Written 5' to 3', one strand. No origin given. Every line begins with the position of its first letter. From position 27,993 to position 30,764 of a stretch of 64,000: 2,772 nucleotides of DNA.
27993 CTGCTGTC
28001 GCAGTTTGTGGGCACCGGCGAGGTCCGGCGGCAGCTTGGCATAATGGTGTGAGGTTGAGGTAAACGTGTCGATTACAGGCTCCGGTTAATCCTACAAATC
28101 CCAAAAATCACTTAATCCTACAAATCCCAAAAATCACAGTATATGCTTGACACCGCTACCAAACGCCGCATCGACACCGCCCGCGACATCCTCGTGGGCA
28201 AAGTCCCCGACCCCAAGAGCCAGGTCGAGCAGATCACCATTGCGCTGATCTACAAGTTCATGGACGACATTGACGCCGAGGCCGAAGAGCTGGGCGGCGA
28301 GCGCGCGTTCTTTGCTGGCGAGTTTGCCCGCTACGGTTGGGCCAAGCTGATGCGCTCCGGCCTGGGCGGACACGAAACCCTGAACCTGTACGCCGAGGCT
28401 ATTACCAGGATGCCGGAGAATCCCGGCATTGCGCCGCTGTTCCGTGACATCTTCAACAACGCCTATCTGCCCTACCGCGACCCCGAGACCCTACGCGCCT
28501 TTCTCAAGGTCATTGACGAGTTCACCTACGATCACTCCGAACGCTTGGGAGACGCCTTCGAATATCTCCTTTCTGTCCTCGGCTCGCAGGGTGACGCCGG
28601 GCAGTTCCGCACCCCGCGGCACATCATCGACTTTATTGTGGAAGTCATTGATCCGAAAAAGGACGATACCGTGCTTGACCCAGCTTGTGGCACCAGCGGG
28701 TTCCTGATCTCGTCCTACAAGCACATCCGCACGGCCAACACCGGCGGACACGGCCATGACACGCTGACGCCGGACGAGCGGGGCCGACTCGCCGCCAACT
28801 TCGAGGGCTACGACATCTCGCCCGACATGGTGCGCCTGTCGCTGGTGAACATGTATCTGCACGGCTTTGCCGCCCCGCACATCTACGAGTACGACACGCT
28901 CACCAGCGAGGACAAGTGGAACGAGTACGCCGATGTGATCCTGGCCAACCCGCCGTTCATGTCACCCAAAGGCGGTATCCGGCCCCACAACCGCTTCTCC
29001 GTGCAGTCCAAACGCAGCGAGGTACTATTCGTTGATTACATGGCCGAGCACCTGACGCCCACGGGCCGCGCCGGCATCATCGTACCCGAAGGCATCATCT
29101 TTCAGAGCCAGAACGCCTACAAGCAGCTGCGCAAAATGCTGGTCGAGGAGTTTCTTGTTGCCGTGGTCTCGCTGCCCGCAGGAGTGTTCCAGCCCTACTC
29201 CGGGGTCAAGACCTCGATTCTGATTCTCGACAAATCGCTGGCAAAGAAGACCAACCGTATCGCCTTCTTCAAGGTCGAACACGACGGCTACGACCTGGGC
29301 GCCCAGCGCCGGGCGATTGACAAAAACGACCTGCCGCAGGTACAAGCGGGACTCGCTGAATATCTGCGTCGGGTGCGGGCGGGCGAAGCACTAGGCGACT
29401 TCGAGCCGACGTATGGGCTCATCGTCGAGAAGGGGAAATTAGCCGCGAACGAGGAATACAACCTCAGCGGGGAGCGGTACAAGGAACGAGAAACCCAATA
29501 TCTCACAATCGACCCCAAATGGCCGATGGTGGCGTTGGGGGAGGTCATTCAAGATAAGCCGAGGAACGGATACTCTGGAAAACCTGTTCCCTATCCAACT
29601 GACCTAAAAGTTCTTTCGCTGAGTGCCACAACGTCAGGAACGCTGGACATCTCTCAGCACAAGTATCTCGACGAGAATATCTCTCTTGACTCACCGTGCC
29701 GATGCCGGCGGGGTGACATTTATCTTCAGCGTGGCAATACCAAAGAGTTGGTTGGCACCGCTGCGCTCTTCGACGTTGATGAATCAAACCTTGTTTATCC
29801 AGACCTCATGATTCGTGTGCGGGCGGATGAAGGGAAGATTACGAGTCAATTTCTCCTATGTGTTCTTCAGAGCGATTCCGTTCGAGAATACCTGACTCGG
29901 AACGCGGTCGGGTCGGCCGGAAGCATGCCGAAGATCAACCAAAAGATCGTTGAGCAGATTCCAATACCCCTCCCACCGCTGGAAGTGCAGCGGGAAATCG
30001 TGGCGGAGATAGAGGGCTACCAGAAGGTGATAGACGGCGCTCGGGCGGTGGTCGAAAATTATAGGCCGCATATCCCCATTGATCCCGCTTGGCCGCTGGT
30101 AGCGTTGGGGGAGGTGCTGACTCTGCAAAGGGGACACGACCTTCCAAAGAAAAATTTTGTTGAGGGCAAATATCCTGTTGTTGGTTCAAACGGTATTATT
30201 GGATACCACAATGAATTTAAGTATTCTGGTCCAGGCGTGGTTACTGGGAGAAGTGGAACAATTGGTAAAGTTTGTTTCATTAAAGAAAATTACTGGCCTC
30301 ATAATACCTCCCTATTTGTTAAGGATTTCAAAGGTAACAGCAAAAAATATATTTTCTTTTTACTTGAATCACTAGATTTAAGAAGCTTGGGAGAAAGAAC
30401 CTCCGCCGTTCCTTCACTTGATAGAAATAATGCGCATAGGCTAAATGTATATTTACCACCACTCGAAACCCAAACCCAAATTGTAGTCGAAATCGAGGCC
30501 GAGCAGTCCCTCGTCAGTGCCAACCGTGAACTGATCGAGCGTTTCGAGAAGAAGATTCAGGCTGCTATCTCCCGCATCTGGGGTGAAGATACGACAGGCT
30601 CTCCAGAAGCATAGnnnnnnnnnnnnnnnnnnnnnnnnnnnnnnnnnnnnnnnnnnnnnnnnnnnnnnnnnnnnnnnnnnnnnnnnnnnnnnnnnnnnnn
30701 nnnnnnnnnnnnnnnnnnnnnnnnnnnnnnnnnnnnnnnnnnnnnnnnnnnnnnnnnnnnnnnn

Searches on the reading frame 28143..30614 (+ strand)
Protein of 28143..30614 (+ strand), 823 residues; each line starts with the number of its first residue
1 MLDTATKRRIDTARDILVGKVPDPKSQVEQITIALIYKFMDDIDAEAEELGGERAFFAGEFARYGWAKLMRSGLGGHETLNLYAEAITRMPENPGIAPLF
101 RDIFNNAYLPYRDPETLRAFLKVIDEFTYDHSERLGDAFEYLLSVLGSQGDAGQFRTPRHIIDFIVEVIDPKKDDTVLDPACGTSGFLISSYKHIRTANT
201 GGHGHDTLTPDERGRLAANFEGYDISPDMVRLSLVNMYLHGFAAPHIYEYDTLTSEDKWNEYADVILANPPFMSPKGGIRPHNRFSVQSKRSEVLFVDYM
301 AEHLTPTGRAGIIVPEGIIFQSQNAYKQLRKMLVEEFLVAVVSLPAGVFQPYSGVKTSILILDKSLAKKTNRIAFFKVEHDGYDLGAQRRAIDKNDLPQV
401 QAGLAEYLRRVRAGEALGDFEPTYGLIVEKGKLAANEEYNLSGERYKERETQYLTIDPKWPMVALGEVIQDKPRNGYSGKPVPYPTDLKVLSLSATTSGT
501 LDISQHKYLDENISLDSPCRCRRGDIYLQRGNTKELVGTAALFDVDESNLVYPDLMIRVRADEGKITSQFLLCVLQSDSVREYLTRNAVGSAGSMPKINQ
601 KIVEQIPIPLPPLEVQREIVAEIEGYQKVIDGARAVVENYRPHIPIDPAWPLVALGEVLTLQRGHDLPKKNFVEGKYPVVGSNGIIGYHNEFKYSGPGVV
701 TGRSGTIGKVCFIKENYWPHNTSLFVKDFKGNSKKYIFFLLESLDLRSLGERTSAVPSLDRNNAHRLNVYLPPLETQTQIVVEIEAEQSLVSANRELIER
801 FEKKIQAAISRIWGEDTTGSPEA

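Call 12: find_encoding_contigs(protein=window:28143-30614:+, flank=10000, max_places=6)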
Protein window:28143-30614:+ (823 aa): no gene with exactly this product is on record in the collection.

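Call 47: search_protein_families(library=pfam, proteins=[window:28143-30614:+], max_evalue=0.001)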
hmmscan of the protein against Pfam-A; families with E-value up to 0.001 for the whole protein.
window:28143-30614:+ (823 aa): 4 families
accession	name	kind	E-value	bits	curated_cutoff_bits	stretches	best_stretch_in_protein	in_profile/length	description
PF02384.22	N6_Mtase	-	6.3e-50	170.7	20.4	1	133-451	4-307/311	N-6 DNA Methylase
PF01420.25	Methylase_S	-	3.5e-21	76.6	22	2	650-781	4-146/168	Type I restriction modification DNA specificity domain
PF07669.17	Eco57I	-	3.7e-05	24.3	25.3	1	258-337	70-157/171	Eco57I restriction-modification methylase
PF01170.24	UPF0020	-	0.00027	21.1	22.3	1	165-324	20-176/197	RMKL-like, methyltransferase domain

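Call 76: search_protein_families(library=padloc, proteins=[window:28143-30611:+], max_evalue=0.001)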
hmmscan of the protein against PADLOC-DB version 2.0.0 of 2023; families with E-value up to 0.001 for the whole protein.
window:28143-30611:+ (823 aa): 146 families (the best 25 are shown)
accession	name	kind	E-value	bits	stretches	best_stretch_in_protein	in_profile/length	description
PDLC03021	MTase_I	-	2.2e-96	321.6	1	3-457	4-463/491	Type I methyltransferase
PDLC03026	MTase_I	-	2.1e-57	193.3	1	28-385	28-379/487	Type I methyltransferase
PDLC03099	Specificity_I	-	1.3e-51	174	2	649-808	4-164/405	Type I specificity subunit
PDLC03025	MTase_I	-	1.4e-49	167.2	1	28-379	27-384/569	Type I methyltransferase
PDLC03063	Specificity_I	-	2.6e-48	163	1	648-808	2-161/369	Type I specificity subunit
PDLC03624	REase_MTase_IIG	-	2.3e-45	153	3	646-812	885-1066/1271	Type IIG restriction enzyme-methyltransferase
PDLC03148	Specificity_I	-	1.7e-39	133.8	1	459-631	258-427/453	Type I specificity subunit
PDLC03054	Specificity_I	-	4.1e-39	132.2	1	655-812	14-170/401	Type I specificity subunit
PDLC03151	Specificity_I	-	1.1e-38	131.3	1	459-631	204-376/431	Type I specificity subunit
PDLC03107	Specificity_I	-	1.2e-38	131.2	2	458-629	193-368/392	Type I specificity subunit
PDLC03068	Specificity_I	-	2.2e-38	130.5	2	649-796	224-374/403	Type I specificity subunit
PDLC03136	Specificity_I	-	6.4e-35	118.8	1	649-776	136-262/316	Type I specificity subunit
PDLC04134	mad2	-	8e-35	118.6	1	7-401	142-481/492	mads_2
PDLC03116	Specificity_I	-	3e-34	116.9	1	645-800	11-164/409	Type I specificity subunit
PDLC03036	MTase_I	-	1.1e-32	111.2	1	131-380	192-445/635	Type I methyltransferase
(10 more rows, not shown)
